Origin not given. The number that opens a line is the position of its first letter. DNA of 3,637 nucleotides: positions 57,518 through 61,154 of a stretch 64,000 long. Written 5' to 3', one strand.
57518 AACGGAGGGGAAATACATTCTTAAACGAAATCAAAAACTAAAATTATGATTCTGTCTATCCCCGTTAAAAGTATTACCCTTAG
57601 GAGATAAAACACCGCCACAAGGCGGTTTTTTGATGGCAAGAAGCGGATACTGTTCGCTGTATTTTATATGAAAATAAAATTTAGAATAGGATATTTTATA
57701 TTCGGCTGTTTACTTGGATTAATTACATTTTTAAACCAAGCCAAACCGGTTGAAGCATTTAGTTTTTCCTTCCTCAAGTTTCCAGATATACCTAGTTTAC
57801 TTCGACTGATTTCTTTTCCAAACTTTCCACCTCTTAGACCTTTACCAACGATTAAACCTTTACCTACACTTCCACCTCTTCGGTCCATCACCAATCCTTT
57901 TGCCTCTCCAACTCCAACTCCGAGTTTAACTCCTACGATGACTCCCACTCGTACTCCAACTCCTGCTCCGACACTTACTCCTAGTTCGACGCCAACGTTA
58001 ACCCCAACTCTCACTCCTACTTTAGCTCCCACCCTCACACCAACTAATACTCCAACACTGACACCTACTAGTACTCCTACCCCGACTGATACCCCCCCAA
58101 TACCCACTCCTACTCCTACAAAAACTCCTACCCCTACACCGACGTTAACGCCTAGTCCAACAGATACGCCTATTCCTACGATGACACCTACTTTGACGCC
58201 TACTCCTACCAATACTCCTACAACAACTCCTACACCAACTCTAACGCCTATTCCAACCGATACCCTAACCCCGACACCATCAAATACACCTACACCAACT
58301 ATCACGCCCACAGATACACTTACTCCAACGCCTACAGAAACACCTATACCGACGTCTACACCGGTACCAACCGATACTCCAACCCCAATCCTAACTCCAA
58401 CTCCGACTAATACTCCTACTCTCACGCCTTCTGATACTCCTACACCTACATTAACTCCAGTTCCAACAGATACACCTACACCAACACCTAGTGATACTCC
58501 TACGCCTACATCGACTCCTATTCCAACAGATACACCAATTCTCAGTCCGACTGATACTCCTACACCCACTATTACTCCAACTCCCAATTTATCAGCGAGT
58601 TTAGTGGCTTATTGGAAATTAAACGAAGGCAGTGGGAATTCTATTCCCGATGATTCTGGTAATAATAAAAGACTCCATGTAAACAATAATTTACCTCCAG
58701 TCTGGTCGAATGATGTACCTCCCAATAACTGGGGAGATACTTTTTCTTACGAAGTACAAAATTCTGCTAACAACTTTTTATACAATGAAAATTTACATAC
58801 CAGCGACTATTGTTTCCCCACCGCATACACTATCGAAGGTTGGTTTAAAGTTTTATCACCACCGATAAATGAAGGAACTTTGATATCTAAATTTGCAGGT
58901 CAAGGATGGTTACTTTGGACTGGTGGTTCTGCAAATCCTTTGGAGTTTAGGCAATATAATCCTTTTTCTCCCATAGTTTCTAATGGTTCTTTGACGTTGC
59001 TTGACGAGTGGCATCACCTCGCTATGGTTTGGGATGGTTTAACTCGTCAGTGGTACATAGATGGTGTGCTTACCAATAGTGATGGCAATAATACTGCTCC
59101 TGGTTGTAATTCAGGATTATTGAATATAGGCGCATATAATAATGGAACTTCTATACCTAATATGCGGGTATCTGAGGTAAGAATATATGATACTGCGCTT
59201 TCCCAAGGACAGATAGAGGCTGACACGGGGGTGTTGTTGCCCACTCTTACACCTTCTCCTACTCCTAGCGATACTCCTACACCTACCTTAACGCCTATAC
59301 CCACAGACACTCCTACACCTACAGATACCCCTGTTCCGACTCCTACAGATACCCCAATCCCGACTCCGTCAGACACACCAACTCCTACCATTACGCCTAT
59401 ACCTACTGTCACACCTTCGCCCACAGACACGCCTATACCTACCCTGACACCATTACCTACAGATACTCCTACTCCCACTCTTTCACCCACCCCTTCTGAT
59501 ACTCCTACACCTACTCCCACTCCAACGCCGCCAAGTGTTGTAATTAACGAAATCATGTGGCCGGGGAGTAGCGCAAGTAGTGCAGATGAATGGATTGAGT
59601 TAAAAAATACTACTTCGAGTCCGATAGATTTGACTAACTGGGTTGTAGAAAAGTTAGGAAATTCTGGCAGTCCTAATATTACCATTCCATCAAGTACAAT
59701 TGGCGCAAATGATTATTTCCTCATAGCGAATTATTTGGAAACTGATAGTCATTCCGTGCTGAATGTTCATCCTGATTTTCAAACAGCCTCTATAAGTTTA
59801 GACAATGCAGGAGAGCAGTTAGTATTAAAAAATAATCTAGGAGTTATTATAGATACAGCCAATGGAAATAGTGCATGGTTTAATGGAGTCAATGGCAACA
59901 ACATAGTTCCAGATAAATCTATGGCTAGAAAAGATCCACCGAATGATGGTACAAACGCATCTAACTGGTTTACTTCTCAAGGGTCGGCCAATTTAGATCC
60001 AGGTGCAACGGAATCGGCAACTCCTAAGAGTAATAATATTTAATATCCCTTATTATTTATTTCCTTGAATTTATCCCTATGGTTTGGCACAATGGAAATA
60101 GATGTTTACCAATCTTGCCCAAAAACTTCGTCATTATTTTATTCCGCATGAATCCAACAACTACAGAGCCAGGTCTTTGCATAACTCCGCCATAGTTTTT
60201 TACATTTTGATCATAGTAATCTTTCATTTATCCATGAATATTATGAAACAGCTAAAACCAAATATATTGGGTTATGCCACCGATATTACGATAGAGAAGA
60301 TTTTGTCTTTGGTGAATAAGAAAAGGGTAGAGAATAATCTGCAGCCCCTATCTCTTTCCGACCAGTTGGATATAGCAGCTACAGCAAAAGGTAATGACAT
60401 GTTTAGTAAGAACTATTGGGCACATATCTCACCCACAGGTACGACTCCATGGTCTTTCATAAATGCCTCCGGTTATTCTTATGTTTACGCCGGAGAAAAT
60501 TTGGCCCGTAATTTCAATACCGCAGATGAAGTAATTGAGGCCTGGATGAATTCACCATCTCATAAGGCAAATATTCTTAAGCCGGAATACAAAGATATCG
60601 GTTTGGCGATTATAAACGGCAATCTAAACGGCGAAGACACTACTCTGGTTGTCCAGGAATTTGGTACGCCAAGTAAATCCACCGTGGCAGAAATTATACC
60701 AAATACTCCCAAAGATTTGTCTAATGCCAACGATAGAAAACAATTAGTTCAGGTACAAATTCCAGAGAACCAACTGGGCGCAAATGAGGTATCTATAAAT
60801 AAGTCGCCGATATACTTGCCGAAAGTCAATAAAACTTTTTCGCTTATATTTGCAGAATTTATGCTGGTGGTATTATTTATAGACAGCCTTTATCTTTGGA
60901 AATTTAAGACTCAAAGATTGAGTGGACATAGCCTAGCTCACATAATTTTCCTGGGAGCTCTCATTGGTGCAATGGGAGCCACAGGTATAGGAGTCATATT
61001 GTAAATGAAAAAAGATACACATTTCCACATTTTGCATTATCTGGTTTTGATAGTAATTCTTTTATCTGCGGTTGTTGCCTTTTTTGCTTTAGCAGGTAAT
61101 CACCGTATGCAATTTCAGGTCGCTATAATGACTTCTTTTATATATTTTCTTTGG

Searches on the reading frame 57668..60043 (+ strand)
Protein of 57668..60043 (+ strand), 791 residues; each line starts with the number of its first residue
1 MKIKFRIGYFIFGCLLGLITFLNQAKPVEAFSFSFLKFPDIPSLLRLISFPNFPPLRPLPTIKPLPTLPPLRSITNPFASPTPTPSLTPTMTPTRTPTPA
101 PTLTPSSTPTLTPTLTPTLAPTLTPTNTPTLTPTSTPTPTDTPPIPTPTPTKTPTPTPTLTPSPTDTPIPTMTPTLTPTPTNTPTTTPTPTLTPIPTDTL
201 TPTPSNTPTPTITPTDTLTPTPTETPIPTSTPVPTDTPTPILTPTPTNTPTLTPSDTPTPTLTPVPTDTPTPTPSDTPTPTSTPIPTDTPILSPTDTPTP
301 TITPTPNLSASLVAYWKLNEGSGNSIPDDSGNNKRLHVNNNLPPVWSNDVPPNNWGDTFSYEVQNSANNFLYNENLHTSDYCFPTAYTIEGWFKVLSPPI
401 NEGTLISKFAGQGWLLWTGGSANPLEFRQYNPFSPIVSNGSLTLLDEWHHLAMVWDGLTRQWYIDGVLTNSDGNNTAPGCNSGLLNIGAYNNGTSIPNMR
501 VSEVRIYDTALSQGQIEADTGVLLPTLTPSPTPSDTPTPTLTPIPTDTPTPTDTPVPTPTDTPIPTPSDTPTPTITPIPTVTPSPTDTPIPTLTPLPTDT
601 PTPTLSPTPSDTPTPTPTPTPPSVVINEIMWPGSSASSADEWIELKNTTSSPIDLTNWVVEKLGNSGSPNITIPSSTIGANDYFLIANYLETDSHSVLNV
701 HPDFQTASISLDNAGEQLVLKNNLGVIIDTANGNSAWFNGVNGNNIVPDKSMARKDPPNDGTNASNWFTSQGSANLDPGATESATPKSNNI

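Call 53: search_protein_families(library=pfam, proteins=[window:57668-60043:+], max_evalue=0.001)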
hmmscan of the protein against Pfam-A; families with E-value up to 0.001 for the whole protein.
window:57668-60043:+ (791 aa): 2 families
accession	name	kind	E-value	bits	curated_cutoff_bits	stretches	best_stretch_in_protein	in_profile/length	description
PF13385.13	Laminin_G_3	-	3e-20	73.3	27.6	1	384-516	16-150/151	Concanavalin A-like lectin/glucanases superfamily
PF00932.25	LTD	-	8.7e-14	52.3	34.3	1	618-730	2-104/109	Lamin Tail Domain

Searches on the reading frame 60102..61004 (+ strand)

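Call 53: search_protein_families(library=pfam, proteins=[window:60102-61004:+], max_evalue=0.001)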
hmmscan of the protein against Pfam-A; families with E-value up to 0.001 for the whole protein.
window:60102-61004:+ (300 aa): 1 family
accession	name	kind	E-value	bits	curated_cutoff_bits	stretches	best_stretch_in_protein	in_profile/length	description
PF00188.32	CAP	-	1.1e-16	62.1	21.1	1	68-186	1-116/117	Cysteine-rich secretory protein family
